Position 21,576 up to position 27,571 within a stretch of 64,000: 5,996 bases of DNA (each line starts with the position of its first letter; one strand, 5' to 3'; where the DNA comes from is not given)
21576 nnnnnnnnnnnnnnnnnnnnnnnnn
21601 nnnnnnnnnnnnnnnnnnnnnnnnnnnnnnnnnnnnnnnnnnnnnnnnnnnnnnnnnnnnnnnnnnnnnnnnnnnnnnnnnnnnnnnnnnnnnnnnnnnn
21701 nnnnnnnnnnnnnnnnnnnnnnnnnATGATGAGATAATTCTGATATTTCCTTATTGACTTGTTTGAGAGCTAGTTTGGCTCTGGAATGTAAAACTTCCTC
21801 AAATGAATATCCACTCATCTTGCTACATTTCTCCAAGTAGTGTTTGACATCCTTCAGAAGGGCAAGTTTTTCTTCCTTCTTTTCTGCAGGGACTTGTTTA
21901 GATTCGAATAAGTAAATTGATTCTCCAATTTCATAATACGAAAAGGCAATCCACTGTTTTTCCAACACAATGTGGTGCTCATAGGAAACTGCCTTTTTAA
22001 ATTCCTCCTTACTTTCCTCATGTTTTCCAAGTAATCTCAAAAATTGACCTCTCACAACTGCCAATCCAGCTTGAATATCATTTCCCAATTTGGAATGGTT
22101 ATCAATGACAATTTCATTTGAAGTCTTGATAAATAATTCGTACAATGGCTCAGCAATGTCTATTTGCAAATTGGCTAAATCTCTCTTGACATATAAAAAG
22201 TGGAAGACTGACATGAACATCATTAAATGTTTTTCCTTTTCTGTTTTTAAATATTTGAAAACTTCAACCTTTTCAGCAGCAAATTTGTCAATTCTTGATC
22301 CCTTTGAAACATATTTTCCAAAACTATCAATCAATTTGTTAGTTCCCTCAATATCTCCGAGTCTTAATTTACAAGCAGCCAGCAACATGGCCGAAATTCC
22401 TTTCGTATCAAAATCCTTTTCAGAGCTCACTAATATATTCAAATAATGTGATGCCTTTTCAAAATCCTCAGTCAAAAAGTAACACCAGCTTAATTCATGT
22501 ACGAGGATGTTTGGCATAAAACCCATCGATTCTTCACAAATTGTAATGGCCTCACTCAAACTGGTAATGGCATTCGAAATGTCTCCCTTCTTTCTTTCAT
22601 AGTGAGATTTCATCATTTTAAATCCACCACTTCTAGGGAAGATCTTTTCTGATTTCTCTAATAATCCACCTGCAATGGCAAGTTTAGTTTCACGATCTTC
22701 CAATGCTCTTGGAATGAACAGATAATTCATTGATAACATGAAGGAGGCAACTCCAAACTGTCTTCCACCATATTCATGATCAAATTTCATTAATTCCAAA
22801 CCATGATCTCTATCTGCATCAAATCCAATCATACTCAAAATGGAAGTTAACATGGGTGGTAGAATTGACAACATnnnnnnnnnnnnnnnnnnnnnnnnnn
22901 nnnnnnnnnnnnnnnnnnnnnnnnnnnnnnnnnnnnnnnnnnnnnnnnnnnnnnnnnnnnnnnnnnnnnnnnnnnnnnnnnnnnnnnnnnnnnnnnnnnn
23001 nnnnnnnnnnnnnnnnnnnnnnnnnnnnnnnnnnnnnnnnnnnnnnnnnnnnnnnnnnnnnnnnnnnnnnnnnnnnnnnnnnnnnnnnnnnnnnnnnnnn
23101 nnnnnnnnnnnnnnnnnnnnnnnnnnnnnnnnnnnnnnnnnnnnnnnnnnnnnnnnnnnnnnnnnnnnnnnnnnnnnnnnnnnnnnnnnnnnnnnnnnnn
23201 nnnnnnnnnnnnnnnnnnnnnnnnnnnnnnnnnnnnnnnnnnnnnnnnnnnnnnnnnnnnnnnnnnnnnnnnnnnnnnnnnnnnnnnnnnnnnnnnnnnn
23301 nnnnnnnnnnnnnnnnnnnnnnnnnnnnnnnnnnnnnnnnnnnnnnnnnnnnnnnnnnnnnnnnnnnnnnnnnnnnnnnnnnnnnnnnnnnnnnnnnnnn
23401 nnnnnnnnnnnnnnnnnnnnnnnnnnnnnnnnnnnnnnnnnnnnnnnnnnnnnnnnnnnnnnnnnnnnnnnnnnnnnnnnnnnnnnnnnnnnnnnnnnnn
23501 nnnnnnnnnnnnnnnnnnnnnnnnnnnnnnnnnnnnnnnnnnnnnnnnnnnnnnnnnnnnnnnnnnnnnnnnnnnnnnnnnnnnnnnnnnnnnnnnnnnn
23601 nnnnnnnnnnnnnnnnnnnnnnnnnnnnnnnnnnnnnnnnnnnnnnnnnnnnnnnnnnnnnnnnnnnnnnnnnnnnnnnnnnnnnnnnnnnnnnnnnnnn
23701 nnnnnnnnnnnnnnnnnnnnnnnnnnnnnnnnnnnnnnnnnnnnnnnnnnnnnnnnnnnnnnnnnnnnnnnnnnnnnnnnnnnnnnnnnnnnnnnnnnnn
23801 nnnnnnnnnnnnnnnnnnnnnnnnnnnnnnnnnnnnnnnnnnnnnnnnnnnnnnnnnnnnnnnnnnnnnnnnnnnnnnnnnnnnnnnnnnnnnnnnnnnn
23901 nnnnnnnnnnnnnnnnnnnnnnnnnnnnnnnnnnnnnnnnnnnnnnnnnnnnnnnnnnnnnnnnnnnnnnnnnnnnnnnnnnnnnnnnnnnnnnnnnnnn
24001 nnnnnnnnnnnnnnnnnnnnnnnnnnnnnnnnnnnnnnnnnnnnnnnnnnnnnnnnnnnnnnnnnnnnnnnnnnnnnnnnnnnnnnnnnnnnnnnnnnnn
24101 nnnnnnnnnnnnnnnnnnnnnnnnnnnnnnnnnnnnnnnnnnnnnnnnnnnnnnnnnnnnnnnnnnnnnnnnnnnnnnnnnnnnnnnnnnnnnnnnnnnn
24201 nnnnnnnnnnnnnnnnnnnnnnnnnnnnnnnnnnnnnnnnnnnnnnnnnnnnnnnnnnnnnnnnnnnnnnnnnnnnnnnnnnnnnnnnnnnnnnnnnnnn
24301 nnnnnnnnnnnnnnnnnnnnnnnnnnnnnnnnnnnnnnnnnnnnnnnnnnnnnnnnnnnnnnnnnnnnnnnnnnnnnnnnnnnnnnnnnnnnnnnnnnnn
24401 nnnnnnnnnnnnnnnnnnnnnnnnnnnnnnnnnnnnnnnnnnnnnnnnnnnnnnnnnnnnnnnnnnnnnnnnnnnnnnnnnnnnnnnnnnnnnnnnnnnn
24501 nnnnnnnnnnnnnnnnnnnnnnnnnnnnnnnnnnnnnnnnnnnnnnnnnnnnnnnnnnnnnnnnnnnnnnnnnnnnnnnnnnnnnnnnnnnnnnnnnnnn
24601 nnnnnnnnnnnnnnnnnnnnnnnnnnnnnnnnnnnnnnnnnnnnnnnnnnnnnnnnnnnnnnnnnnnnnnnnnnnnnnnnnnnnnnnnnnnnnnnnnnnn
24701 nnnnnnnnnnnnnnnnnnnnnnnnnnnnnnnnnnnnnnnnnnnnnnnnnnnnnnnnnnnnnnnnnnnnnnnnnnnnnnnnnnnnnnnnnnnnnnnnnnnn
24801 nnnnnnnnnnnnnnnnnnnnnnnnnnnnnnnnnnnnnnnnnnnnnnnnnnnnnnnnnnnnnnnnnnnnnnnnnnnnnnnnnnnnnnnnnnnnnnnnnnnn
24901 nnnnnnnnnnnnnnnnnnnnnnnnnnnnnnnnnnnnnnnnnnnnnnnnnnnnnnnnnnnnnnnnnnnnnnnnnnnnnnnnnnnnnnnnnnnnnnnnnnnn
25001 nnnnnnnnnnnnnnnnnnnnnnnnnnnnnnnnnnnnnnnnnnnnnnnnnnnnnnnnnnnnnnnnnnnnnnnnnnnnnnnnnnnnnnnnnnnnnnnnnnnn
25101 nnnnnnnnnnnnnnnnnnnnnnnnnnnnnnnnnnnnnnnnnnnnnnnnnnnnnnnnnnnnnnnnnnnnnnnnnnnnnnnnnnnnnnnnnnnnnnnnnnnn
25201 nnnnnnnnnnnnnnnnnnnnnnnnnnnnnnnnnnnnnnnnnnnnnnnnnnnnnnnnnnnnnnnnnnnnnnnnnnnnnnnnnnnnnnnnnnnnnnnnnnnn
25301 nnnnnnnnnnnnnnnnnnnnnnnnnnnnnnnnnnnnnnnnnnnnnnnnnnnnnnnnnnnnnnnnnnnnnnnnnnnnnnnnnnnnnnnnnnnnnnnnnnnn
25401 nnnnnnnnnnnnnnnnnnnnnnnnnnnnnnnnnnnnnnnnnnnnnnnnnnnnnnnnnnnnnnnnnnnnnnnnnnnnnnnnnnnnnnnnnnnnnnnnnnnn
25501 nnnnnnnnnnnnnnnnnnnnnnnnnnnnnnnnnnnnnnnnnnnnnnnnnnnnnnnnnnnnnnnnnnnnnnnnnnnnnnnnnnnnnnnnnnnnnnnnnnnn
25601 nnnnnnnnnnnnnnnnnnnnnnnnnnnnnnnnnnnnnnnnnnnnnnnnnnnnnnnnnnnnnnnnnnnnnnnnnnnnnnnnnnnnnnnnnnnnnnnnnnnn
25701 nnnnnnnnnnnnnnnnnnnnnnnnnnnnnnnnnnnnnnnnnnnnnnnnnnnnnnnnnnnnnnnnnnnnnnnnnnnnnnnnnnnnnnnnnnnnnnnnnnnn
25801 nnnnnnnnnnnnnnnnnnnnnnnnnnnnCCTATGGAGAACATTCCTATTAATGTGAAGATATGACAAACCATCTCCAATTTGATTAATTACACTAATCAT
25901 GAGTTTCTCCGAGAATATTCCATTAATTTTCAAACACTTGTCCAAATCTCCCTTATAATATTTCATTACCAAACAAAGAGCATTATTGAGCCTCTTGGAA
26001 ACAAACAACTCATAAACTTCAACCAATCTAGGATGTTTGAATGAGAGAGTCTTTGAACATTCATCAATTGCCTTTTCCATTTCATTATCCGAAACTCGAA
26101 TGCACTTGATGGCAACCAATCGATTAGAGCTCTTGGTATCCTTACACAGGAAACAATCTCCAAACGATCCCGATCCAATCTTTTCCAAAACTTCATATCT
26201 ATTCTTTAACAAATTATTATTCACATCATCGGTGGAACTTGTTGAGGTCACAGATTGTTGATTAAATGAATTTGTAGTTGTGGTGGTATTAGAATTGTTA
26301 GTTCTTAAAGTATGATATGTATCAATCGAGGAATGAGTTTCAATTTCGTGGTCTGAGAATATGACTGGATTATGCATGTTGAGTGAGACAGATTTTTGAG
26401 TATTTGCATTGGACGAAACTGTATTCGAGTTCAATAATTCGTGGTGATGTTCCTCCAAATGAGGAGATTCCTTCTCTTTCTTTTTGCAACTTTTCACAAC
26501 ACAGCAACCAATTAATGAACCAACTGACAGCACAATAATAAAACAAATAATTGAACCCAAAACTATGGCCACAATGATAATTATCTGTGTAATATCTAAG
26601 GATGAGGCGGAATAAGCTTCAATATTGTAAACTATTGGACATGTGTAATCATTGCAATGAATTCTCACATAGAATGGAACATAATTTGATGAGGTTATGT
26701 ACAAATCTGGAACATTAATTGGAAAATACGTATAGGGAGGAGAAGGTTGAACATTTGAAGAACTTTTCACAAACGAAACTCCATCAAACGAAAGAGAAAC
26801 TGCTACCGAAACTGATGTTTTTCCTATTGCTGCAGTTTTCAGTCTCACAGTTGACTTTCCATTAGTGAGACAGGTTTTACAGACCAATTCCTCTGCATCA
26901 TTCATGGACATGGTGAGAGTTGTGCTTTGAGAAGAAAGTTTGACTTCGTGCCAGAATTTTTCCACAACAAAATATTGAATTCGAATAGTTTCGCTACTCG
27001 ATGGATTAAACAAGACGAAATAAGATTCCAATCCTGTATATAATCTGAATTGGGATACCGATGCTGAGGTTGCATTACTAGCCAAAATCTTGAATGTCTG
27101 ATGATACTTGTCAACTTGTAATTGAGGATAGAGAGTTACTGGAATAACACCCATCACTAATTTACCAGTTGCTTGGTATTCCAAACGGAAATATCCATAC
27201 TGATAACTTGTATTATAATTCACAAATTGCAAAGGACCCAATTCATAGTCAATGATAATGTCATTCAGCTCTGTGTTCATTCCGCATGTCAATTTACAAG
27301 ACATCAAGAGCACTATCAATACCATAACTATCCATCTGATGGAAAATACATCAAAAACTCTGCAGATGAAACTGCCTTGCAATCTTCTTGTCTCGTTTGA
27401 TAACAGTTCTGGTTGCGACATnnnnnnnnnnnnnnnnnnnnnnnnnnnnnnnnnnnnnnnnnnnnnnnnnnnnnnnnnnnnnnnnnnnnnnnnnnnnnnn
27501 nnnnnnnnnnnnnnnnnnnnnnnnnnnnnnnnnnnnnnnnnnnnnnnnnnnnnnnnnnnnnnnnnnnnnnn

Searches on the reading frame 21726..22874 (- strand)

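Call 7: search_protein_families(library=pfam, proteins=[window:21726-22874:-], max_evalue=0.01)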
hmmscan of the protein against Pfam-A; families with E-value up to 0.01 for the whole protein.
window:21726-22874:- (383 aa): 6 families
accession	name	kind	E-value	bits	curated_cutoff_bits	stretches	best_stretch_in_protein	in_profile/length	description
PF10300.15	Iml2-TPR_39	-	3.3e-21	76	22.2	1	1-226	180-412/467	Iml2/Tetratricopeptide repeat protein 39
PF13181.12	TPR_8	-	5.6e-08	32.8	25.7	0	275-298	7-30/34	Tetratricopeptide repeat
PF07719.23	TPR_2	-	6.4e-06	26.3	27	0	275-298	7-30/34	Tetratricopeptide repeat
PF13424.12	TPR_12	-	0.00032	21.2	30.1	0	93-146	13-69/77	Tetratricopeptide repeat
PF00515.34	TPR_1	-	0.00084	19.5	27.8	0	275-297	7-29/34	Tetratricopeptide repeat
PF13414.12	TPR_11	-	0.0035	17.4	26.8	0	94-115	5-26/42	TPR repeat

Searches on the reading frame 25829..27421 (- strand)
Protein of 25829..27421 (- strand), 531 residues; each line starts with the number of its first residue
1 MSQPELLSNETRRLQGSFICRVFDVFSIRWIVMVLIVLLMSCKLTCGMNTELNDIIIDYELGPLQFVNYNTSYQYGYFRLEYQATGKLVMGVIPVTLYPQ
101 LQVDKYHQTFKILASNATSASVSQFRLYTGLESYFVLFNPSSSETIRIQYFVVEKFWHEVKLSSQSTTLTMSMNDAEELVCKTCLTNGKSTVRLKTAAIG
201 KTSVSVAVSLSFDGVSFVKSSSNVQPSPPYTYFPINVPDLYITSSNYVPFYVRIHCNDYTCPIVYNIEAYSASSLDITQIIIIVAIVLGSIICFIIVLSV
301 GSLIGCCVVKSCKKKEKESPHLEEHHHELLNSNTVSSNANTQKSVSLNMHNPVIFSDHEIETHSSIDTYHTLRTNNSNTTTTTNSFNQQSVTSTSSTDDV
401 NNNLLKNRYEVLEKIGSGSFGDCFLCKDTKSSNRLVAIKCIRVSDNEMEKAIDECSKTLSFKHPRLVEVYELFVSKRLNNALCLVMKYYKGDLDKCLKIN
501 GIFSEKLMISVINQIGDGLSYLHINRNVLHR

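Call 7: search_protein_families(library=pfam, proteins=[window:25829-27421:-], max_evalue=0.01)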
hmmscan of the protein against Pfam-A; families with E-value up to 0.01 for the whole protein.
window:25829-27421:- (531 aa): 2 families
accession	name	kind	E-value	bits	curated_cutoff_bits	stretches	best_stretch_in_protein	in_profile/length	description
PF00069.31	Pkinase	-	6.6e-22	78.6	31.7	1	409-531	1-122/263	Protein kinase domain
PF07714.23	PK_Tyr_Ser-Thr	-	6.6e-13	49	23.1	1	411-531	3-126/258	Protein tyrosine and serine/threonine kinase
